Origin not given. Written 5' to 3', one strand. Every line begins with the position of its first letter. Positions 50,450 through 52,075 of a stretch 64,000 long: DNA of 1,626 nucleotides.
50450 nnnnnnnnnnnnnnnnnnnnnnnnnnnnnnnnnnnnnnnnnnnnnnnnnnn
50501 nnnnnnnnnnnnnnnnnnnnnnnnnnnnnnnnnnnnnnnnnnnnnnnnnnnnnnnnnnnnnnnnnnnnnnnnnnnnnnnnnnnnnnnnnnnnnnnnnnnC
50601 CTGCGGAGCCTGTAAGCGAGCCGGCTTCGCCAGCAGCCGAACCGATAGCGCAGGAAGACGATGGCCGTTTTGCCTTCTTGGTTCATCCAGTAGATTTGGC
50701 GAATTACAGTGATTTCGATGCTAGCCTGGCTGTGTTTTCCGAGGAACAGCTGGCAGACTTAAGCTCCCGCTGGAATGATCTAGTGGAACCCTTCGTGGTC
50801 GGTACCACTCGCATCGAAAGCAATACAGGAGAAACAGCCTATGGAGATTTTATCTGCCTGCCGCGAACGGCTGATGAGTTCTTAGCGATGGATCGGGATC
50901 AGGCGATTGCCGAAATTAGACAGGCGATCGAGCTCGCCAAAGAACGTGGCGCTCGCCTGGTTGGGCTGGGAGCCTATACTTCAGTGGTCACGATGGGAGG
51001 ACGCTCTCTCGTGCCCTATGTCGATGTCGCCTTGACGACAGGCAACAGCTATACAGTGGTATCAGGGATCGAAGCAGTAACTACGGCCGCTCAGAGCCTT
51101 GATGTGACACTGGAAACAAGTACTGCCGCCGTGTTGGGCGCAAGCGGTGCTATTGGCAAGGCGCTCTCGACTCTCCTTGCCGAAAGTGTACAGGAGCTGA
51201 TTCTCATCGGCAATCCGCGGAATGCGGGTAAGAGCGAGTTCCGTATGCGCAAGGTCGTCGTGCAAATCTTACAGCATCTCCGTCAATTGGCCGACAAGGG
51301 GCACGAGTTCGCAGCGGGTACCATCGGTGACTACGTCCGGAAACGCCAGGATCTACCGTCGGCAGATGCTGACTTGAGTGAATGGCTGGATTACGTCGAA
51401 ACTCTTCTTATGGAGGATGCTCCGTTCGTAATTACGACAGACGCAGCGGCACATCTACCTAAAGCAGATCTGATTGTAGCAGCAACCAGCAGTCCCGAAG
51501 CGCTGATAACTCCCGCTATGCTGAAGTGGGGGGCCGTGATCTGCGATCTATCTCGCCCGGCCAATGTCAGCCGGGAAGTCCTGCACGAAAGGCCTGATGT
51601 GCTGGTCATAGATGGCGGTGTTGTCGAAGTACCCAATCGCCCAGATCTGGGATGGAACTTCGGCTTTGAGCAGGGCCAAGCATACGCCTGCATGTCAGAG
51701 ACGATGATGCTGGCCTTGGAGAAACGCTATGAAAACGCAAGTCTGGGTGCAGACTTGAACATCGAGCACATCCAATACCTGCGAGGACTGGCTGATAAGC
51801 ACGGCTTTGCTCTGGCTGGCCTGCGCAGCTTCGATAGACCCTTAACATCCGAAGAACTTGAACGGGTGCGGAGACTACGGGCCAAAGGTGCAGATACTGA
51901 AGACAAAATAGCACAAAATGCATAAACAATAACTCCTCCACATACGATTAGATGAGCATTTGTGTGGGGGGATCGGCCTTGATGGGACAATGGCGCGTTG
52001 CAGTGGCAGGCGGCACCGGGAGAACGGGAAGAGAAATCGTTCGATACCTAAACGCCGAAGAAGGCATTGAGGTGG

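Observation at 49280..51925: Single 881-aa polypeptide fusing a class-III aminotransferase to an acyl-ACP-reductase-like reductase domain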

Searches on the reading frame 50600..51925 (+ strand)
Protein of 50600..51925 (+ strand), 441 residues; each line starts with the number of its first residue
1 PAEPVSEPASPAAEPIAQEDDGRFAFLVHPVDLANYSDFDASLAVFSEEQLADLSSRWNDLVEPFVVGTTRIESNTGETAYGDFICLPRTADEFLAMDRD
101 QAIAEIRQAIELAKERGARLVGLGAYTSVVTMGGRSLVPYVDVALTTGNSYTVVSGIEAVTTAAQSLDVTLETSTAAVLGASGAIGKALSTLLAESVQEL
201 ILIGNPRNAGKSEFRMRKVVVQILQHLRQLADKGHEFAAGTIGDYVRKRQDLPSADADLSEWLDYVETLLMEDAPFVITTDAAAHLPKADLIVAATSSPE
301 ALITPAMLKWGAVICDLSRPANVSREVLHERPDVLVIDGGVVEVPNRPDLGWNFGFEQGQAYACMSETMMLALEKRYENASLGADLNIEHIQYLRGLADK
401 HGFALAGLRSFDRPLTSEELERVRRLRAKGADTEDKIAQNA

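Call 6: search_solved_structures(query=window:50600-51925:+, max_evalue=1, show_alignments=3)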
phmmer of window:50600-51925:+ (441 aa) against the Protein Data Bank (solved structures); distinct sequences matched with E-value up to 1: 7.
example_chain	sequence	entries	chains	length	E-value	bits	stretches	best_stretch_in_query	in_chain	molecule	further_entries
4ppm_A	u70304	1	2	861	7.6e-36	127.2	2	276-425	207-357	Aminotransferase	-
6jzq_A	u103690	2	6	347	3.9e-18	68.8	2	283-405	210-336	Long-chain acyl-[acyl-carrier-protein] reductase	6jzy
6jzu_A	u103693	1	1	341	4.2e-18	68.8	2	283-404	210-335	Long-chain acyl-[acyl-carrier-protein] reductase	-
6jzz_A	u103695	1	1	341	1.1e-16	64.1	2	283-404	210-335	Long-chain acyl-[acyl-carrier-protein] reductase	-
3l07_A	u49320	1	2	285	0.0035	19.6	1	278-318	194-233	Bifunctional protein folD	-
3oj0_A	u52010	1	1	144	0.55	12.4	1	273-325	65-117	Glutamyl-tRNA reductase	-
6ape_A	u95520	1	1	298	0.68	12.1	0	276-318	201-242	Bifunctional protein FolD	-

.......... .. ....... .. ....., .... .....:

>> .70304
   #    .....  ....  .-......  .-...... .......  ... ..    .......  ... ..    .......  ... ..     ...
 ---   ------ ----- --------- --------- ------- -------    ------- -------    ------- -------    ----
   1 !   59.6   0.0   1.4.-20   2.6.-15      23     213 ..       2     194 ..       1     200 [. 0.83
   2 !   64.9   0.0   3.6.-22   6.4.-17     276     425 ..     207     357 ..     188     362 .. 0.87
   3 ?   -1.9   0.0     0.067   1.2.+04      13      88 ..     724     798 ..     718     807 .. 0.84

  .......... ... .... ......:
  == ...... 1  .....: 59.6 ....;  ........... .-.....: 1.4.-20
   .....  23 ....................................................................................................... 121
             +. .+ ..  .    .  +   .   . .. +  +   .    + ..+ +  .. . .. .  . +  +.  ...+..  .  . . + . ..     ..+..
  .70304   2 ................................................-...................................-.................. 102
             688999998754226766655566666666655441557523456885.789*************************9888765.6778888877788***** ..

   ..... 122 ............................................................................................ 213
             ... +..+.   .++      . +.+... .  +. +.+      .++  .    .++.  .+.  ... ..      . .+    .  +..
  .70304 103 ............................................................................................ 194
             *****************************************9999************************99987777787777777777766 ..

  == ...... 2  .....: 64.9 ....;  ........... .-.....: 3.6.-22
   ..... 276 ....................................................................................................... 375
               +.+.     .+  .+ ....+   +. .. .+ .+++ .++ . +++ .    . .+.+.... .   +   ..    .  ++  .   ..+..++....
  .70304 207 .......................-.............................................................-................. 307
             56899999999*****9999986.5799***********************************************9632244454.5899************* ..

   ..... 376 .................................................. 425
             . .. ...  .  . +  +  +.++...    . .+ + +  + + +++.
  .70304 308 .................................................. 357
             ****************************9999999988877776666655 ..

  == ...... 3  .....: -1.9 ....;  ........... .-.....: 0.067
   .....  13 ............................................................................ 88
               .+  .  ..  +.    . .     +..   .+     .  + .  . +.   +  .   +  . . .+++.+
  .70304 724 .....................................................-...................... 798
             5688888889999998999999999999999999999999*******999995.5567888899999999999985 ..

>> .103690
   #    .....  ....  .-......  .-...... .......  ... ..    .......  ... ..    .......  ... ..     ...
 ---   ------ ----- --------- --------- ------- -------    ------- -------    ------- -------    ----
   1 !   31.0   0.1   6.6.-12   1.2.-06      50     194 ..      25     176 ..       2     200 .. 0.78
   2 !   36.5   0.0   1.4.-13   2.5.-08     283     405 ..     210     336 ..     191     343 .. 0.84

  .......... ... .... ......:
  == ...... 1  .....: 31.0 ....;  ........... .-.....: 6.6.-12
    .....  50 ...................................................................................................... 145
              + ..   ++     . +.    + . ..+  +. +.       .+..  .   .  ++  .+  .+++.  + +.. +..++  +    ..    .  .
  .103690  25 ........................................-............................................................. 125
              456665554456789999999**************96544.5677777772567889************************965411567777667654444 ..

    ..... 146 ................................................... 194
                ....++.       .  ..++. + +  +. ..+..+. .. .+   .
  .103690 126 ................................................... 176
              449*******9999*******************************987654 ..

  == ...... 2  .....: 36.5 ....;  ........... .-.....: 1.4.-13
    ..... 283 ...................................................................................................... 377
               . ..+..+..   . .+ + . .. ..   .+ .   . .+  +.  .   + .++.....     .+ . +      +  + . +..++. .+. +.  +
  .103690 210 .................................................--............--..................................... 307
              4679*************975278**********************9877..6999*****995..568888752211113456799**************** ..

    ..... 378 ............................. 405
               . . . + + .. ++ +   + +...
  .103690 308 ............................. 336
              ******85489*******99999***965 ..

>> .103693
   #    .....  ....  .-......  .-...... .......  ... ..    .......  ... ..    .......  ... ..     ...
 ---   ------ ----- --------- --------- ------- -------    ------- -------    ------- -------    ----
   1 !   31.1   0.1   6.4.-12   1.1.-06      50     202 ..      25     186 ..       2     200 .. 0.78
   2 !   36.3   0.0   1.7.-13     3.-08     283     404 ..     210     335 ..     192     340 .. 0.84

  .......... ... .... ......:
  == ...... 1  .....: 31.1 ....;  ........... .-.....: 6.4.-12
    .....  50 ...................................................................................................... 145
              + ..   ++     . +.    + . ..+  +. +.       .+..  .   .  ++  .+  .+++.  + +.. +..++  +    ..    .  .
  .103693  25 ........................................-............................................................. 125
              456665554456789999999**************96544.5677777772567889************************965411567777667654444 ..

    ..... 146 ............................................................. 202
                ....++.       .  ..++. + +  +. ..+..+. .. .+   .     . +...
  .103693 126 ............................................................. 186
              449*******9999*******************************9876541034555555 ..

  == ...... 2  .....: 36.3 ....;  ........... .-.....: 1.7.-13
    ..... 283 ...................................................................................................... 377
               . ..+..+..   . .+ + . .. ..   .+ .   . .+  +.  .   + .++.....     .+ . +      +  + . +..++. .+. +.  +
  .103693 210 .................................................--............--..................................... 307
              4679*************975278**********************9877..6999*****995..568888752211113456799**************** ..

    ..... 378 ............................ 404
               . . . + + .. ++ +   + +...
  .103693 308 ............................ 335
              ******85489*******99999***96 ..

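Call 23: search_protein_families(library=ncbifam, proteins=[window:50642-51922:+], max_evalue=0.001)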
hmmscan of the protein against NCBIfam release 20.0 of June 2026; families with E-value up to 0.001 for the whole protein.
window:50642-51922:+ (427 aa): 6 families
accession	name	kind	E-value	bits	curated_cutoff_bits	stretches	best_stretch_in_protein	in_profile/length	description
NF053554.1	prodigi_MAP_PigE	equivalog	1.2e-52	179.4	850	2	9-199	1-193/837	prodigiosin MAP biosynthesis aminotransferase PigE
TIGR04058.1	AcACP_reductase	equivalog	3.4e-26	92.3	449.7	2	270-390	211-335/339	long-chain acyl-[acyl-carrier-protein] reductase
NF010786.0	PRK14189.1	subfamily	4.4e-05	22.7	421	0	265-303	192-229/285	bifunctional methylenetetrahydrofolate dehydrogenase/methenyltetrahydrofolate cyclohydrolase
NF010772.0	PRK14175.1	equivalog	0.00024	20.5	459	0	265-305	192-231/286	bifunctional methylenetetrahydrofolate dehydrogenase/methenyltetrahydrofolate cyclohydrolase FolD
NF010777.0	PRK14180.1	equivalog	0.00038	20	544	0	264-303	191-229/282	bifunctional 5,10-methylene-tetrahydrofolate dehydrogenase/ 5,10-methylene-tetrahydrofolate cyclohydrolase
NF010780.0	PRK14183.1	equivalog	0.00093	18.5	480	0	262-303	188-228/283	bifunctional 5,10-methylene-tetrahydrofolate dehydrogenase/ 5,10-methylene-tetrahydrofolate cyclohydrolase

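Call 25: search_protein_representatives(protein=window:50642-51922:+)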
Query: 427 residues. Proteins with E-value up to 0.001 (for the whole library): 2937; up to 1e-10: 2136; up to 1e-30: 722. The best 150 are listed.
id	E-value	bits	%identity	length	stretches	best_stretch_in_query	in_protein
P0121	8.9e-127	439.8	58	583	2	3-215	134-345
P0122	1.5e-123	429.2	55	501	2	3-223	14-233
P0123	1.9e-108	379.4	48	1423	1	7-417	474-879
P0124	4.0e-108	378.4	46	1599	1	5-417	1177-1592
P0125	5.8e-108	377.9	54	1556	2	5-210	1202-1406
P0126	6.0e-108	377.8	50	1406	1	5-415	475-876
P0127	3.7e-107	375.2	54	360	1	61-402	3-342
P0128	2.1e-103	362.9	48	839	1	4-415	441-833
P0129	4.1e-99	348.7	48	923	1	4-408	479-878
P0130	7.6e-99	347.9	46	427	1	7-415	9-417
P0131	1.1e-98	347.4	46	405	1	40-414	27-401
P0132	2.6e-96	339.5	46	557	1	5-403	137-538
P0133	8.5e-96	337.8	45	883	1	5-410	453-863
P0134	1.9e-95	336.7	43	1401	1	8-412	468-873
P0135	7.0e-95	334.8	44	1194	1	6-417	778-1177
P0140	5.8e-92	325.2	46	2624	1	7-417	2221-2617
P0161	3.9e-78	279.7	42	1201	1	6-402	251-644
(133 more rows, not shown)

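Call 26: search_protein_families(library=pfam, proteins=[P0123, P0124, P0135, P0140, P0161, P0121, P0122], max_evalue=0.0001)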
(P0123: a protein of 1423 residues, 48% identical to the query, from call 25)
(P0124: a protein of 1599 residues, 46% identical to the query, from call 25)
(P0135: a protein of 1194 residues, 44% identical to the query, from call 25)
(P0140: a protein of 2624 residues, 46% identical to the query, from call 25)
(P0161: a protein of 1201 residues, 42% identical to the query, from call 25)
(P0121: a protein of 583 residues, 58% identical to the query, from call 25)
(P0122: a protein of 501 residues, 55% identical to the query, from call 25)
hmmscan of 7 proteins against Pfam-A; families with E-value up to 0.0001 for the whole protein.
P0123 (1423 aa): 3 families
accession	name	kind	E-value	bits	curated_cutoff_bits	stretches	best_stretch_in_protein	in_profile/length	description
PF00202.27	Aminotran_3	-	2.7e-86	290.2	30.5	1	32-429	11-402/403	Aminotransferase class-III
PF00501.34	AMP-binding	-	6.6e-67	226.4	29.9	1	929-1272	5-384/384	AMP-binding enzyme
PF13193.12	AMP-binding_C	-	1.6e-16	61.4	24.5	1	1323-1400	2-76/76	AMP-binding enzyme C-terminal domain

P0124 (1599 aa): 4 families
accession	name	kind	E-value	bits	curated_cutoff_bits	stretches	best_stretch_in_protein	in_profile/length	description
PF00202.27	Aminotran_3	-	4.5e-88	296.1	30.5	1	735-1132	9-403/403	Aminotransferase class-III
PF00501.34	AMP-binding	-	9.1e-43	146.9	29.9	1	46-419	17-378/384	AMP-binding enzyme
PF00550.31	PP-binding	-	3.6e-09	37.2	20.8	1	617-684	1-67/67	Phosphopantetheine attachment site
PF02882.25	THF_DHG_CYH_C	-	7.6e-06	25.8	27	0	1439-1477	70-107/160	Tetrahydrofolate dehydrogenase/cyclohydrolase, NAD(P)-binding domain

P0135 (1194 aa): 4 families
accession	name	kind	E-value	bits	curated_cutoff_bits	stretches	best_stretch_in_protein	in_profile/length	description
PF00202.27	Aminotran_3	-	9.6e-82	275.2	30.5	1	341-732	13-400/403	Aminotransferase class-III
PF23024.1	AMP-dom_DIP2-like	-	8.8e-17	61.6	27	1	86-194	2-107/110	Disco-interacting protein 2-like, AMP domain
PF00550.31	PP-binding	-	1.4e-08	35.3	20.8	1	236-299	2-65/67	Phosphopantetheine attachment site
PF00501.34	AMP-binding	-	2.7e-07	30.2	29.9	1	2-43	343-384/384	AMP-binding enzyme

P0140 (2624 aa): 6 families
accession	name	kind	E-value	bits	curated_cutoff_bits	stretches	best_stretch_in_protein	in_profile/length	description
PF00501.34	AMP-binding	-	2.7e-127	425.2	29.9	2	23-414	7-384/384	AMP-binding enzyme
PF00202.27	Aminotran_3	-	5.4e-84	282.7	30.5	1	1782-2173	12-399/403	Aminotransferase class-III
PF00155.27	Aminotran_1_2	-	2.5e-50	172.1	19.7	1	725-1068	2-360/361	Aminotransferase class I and II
PF23024.1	AMP-dom_DIP2-like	-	2.4e-25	89.1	27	2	1538-1646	2-107/110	Disco-interacting protein 2-like, AMP domain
PF00550.31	PP-binding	-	6.4e-18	65.2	20.8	2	1680-1741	3-64/67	Phosphopantetheine attachment site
PF24919.1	Mug62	-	8.3e-05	22.7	27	0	488-558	53-139/164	Meiotically up-regulated gene 62 protein-like domain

P0161 (1201 aa): 3 families
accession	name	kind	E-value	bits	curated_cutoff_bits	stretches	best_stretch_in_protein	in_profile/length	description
PF00501.34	AMP-binding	-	2.1e-55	188.6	29.9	1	706-1052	9-383/384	AMP-binding enzyme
PF00202.27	Aminotran_3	-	3.3e-34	118.7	30.5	1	1-182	219-389/403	Aminotransferase class-III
PF13193.12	AMP-binding_C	-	6.2e-14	53.1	24.5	1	1103-1181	1-76/76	AMP-binding enzyme C-terminal domain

P0121 (583 aa): 2 families
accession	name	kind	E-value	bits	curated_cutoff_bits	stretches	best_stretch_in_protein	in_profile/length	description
PF02882.25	THF_DHG_CYH_C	-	2.8e-05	23.9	27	0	426-464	70-107/160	Tetrahydrofolate dehydrogenase/cyclohydrolase, NAD(P)-binding domain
PF01488.26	Shikimate_DH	-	3.7e-05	24.3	24.3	0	427-477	67-124/138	Shikimate / quinate 5-dehydrogenase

P0122 (501 aa): 2 families
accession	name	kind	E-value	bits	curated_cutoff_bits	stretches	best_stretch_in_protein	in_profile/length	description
PF02882.25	THF_DHG_CYH_C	-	2.6e-07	30.5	27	0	338-376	70-107/160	Tetrahydrofolate dehydrogenase/cyclohydrolase, NAD(P)-binding domain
PF01488.26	Shikimate_DH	-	5.4e-06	27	24.3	0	339-388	67-123/138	Shikimate / quinate 5-dehydrogenase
